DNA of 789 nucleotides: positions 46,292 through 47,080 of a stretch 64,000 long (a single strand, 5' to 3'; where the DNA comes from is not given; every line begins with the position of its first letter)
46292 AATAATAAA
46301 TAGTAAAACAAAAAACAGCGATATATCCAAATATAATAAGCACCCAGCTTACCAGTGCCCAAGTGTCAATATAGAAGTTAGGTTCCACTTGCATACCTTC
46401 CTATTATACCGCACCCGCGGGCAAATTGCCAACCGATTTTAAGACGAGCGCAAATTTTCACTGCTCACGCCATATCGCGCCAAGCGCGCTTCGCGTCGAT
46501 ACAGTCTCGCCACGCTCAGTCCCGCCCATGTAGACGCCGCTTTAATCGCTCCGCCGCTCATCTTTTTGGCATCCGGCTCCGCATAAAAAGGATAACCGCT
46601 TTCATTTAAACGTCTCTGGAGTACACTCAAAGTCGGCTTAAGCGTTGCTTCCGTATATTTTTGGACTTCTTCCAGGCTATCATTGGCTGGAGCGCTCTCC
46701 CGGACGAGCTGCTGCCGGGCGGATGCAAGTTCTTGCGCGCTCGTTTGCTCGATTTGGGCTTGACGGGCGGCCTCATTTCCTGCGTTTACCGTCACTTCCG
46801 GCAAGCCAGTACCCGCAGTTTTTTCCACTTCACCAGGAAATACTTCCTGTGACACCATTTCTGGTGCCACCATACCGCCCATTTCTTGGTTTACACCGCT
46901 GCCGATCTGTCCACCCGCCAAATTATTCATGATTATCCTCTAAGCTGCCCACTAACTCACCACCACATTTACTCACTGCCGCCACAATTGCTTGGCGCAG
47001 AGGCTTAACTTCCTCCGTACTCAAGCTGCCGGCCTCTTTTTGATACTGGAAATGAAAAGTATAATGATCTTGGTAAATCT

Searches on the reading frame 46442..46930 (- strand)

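Call 60: search_protein_families(library=pfam, max_evalue=0.01, proteins=[window:46442-46930:-])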
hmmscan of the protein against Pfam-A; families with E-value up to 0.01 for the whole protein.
window:46442-46930:- (163 aa): 1 family
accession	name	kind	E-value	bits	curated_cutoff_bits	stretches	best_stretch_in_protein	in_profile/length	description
PF07111.17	HCR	-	0.0037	15.9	25.9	1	48-111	543-604/749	Alpha helical coiled-coil rod protein (HCR)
